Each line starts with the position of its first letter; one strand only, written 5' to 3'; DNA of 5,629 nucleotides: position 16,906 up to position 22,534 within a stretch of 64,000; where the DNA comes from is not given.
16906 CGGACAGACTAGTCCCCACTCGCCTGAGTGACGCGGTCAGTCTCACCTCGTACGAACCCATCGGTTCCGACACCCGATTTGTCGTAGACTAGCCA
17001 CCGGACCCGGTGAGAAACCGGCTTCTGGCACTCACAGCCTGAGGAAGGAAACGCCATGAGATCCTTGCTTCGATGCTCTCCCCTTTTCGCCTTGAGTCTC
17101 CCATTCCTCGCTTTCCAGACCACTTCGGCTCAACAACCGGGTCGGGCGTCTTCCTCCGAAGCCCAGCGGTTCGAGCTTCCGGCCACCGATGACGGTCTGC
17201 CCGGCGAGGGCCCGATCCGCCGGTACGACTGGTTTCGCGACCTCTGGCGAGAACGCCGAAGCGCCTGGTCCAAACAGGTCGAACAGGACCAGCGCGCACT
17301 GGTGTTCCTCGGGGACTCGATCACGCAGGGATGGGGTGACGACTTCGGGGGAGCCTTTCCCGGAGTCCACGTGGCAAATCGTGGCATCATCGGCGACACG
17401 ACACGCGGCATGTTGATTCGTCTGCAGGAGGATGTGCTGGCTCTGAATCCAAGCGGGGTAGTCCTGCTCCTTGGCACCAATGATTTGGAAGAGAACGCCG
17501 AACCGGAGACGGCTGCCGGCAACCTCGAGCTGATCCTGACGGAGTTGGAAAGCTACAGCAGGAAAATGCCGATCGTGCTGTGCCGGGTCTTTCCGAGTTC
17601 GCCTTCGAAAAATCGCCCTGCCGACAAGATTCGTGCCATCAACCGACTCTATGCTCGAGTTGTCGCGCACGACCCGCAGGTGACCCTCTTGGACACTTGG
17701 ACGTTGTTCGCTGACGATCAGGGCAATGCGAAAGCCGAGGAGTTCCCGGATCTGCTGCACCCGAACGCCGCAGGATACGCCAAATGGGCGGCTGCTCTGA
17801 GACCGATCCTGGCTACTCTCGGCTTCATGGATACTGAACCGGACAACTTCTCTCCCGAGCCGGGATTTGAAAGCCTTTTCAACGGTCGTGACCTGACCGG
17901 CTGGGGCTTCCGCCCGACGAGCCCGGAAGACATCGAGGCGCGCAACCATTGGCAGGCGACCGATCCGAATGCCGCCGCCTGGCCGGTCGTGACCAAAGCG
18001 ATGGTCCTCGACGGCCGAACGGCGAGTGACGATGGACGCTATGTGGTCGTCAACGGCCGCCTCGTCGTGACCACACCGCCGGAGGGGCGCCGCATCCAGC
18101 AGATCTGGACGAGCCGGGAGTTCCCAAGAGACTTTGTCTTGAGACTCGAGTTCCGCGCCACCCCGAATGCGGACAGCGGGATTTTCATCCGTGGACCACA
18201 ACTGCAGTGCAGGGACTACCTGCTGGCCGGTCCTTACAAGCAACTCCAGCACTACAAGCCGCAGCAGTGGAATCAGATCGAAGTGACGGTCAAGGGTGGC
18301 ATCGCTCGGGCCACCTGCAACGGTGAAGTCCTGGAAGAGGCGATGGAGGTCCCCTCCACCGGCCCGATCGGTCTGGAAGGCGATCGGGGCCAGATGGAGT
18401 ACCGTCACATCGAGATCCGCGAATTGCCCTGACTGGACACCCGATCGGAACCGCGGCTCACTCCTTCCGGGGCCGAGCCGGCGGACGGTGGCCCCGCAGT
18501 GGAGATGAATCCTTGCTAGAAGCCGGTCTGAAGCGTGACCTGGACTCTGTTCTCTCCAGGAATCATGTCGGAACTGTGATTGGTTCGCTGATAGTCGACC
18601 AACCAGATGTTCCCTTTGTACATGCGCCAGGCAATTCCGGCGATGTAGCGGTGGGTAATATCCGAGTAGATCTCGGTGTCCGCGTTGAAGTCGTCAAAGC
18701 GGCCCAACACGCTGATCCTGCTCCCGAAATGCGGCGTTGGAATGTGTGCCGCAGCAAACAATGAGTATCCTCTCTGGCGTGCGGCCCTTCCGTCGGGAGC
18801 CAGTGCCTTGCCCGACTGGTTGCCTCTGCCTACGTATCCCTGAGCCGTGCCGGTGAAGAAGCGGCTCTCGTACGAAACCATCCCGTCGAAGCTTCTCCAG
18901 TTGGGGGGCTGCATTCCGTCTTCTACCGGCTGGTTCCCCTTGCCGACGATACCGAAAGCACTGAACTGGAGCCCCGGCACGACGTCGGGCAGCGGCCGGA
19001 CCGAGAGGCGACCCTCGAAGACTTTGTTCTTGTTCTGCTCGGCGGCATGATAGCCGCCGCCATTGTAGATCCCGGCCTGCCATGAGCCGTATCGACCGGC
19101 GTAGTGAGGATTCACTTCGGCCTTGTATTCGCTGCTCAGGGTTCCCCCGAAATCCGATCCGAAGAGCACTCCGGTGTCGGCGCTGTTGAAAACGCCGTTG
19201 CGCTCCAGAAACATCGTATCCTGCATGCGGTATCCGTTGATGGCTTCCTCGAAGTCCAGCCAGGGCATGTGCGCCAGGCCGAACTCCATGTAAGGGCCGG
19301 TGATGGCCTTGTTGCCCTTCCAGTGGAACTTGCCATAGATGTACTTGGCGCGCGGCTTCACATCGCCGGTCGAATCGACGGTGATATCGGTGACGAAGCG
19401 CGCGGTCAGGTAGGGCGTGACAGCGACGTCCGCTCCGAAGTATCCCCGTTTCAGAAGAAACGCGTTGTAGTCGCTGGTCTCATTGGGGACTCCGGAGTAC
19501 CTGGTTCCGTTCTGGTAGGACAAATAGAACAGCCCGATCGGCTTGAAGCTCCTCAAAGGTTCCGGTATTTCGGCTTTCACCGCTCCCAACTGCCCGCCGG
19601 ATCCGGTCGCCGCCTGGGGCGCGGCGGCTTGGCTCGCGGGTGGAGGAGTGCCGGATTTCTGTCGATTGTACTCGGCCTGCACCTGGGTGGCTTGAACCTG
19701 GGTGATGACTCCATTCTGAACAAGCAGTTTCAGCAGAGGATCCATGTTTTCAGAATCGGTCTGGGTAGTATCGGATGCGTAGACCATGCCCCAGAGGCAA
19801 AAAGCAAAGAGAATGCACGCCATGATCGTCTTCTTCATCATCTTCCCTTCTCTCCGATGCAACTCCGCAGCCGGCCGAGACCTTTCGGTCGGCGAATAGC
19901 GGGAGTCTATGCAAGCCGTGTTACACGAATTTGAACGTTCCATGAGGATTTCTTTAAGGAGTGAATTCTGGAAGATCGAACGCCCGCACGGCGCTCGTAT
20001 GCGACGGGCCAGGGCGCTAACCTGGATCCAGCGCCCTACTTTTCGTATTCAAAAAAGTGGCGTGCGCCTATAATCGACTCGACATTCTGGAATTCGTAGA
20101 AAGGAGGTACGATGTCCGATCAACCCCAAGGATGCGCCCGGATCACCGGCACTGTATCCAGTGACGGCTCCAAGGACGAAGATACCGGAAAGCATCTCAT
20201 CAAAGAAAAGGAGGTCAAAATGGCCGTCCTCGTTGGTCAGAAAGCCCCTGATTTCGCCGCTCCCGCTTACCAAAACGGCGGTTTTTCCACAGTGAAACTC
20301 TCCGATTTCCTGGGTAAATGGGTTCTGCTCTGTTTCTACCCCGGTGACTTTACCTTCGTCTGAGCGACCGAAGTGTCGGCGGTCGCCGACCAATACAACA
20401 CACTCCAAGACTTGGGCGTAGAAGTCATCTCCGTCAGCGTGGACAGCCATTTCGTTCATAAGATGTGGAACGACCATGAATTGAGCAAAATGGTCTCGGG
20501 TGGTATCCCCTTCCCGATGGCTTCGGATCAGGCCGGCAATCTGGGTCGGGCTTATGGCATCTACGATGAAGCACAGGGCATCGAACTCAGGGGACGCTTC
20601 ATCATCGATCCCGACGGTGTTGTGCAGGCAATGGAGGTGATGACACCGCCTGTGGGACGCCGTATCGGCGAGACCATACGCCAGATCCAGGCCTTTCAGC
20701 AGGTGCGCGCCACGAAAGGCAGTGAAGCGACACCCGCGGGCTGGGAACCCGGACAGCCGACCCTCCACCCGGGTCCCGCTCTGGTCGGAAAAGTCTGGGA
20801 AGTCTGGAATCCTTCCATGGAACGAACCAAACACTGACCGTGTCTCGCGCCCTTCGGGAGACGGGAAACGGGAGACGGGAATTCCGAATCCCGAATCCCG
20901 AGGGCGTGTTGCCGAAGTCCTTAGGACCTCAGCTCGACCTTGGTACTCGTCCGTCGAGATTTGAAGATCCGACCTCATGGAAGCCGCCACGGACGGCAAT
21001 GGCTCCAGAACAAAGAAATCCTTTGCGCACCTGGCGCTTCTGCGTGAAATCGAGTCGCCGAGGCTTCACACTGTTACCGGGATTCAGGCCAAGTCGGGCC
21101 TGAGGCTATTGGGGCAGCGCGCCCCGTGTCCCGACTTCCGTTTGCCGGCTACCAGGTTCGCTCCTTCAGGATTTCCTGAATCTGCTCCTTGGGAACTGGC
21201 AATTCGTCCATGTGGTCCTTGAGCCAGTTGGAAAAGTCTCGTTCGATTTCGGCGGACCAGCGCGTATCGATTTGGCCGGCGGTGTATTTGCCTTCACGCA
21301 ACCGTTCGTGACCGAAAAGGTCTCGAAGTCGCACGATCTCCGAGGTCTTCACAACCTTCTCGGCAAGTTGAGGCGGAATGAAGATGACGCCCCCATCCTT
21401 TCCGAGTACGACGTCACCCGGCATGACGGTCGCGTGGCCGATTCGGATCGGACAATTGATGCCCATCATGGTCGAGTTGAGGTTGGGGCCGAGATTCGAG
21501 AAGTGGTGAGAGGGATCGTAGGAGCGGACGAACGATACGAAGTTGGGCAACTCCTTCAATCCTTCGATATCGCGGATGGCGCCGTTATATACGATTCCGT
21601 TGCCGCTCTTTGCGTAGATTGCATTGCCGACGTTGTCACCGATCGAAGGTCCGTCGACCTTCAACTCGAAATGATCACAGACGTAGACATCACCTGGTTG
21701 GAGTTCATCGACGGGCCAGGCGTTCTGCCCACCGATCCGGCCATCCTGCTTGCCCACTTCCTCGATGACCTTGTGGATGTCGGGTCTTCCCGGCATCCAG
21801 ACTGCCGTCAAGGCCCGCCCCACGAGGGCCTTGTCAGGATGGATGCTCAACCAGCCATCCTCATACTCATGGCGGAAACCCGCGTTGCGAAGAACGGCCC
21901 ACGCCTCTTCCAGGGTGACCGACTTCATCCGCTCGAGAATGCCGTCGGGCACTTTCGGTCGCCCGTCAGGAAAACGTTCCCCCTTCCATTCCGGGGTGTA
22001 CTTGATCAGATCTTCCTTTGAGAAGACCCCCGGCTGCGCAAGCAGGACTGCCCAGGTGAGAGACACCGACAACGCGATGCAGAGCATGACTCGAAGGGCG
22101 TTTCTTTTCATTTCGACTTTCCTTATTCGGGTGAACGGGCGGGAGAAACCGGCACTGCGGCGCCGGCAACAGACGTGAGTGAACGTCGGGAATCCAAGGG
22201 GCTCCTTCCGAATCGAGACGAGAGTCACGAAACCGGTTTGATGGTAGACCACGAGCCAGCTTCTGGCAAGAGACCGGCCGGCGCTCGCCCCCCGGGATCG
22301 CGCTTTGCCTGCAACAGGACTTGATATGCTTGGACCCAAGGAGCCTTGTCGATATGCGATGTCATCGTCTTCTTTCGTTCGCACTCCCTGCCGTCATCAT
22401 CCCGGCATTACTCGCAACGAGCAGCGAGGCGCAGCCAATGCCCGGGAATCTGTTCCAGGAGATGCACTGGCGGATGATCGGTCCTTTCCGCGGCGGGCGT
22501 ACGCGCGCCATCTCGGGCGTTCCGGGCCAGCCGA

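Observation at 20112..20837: Peroxiredoxin with in-frame UGA at the peroxidatic cysteine plus adjacent hairpin: candidate selenocysteine peroxiredoxin split into two ORFs by the ORF track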

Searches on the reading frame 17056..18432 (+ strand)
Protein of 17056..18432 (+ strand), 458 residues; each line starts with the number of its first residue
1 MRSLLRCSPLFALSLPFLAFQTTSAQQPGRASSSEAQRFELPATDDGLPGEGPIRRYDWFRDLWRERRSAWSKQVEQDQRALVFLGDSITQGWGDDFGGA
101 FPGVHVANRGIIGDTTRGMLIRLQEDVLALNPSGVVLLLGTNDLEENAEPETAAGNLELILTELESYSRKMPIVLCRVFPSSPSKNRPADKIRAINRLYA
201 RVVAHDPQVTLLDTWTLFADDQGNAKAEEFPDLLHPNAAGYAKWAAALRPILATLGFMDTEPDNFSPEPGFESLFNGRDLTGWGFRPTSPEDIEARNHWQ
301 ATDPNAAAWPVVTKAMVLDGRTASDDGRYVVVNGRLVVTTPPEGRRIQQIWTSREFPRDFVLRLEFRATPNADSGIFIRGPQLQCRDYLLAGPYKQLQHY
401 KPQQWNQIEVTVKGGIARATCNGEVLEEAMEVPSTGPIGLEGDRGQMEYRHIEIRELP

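Call 16: search_protein_families(library=pfam, proteins=[window:17056-18432:+], max_evalue=0.00001)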
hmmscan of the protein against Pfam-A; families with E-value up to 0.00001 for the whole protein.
window:17056-18432:+ (458 aa): 3 families
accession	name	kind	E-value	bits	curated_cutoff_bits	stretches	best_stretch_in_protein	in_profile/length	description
PF13472.12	Lipase_GDSL_2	-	1.6e-28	100.9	32.9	1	84-242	1-177/178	GDSL-like Lipase/Acylhydrolase family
PF06439.18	3keto-disac_hyd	-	5e-21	76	26.8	1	270-455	1-187/187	3-keto-disaccharide hydrolase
PF00657.28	Lipase_GDSL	-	9.8e-15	55.7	23.6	1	82-248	1-208/208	GDSL-like Lipase/Acylhydrolase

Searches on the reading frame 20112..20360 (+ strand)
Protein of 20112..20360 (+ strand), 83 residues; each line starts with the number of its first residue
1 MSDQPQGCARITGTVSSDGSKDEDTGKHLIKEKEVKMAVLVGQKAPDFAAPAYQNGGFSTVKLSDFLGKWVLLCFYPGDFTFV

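Call 78: list_cluster_members(proteins=[window:20112-20360:+, P0005, P0083, P0014, P0021])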
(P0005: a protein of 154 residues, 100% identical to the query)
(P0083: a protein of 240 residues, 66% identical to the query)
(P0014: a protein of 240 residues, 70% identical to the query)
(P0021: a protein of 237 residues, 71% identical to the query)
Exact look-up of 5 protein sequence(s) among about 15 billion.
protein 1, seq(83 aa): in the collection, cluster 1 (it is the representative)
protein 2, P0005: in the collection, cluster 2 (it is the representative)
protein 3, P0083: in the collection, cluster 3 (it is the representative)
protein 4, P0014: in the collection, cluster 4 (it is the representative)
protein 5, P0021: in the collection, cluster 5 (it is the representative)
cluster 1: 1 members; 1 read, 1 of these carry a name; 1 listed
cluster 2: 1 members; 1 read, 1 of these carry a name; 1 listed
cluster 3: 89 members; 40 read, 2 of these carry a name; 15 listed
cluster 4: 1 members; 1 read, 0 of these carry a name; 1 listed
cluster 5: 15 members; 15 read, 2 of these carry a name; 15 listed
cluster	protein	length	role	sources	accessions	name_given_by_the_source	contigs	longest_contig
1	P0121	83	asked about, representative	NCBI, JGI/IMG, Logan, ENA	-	hypothetical protein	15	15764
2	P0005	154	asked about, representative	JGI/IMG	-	alkyl hydroperoxide reductase subunit AhpC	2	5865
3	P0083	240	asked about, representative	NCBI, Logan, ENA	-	-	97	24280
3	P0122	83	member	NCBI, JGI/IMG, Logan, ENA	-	peroxiredoxin (alkyl hydroperoxide reductase subunit C)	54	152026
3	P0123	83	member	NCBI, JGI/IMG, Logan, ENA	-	hypothetical protein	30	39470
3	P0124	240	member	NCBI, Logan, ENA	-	-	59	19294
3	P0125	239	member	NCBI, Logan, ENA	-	-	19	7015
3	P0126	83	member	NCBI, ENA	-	-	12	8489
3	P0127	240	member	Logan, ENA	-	-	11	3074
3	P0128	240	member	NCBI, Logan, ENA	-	-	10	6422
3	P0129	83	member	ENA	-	-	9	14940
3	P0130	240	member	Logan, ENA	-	-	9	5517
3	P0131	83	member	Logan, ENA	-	-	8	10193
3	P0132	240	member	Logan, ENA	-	-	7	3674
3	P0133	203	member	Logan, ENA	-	-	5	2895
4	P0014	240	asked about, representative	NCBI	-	-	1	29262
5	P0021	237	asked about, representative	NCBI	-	-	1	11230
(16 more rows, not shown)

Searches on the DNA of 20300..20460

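Call 7: search_rna_families(source=window, start=20300, end=20460, threshold=evalue, max_evalue=10, show_alignments=3)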
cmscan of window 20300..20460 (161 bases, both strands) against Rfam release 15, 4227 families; matches with E-value up to 10: 2.
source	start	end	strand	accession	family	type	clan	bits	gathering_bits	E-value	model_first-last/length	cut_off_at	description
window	20367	20410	+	RF01551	TB8Cs4H2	Gene; snRNA; snoRNA; HACA-box;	-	14.1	50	1.8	1-71/71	no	Trypanosomatid snoRNA TB8Cs4H2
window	20386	20435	-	RF01626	ceN30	Gene; snRNA; snoRNA; CD-box;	-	12.9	65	4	1-73/73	no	Caenorhabditis snoRNA ceN30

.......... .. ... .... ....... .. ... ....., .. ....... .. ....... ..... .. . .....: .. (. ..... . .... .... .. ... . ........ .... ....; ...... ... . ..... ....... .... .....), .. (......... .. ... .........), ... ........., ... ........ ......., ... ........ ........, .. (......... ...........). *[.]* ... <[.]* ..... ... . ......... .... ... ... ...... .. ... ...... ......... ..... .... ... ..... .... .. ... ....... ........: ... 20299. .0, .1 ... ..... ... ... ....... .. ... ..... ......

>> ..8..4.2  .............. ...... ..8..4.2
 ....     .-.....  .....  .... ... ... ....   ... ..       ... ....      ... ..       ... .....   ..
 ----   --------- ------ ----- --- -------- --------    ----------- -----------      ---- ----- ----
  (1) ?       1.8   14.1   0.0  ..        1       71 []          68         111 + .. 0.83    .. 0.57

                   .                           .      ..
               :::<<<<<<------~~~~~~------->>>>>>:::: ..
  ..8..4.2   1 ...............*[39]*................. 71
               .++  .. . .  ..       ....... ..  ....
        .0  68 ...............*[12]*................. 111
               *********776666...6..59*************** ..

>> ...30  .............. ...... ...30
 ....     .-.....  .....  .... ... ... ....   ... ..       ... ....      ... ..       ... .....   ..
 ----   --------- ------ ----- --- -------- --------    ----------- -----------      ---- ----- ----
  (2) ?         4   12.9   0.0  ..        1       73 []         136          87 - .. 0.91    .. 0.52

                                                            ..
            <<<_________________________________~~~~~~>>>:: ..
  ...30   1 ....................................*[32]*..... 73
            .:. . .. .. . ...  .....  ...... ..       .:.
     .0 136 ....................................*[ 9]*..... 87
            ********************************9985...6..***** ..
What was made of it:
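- On Bacterial (E. coli fdhF-type) SECIS element: At E up to 10 on 20300-20460 only two chance snoRNA hits appear (call 7).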

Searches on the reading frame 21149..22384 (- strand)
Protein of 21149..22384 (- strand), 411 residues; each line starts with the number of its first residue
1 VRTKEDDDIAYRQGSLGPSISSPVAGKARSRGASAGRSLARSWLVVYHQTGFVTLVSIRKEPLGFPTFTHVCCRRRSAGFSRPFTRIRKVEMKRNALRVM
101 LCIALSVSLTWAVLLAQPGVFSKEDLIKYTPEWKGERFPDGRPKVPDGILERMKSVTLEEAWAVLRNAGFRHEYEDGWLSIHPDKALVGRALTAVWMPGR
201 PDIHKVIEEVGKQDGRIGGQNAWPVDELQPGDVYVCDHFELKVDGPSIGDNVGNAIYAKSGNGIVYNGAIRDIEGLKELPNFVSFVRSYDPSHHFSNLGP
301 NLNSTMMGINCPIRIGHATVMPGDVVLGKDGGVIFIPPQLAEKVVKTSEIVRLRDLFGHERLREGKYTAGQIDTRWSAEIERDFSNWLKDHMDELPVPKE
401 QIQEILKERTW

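Call 17: search_protein_families(library=pfam, proteins=[window:21149-22384:-], max_evalue=0.00001)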
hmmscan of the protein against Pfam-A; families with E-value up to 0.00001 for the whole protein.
window:21149-22384:- (411 aa): 1 family
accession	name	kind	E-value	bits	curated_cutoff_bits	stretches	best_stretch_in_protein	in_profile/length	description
PF03737.21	RraA-like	-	9.4e-17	62.1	24.5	1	165-334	8-151/152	Aldolase/RraA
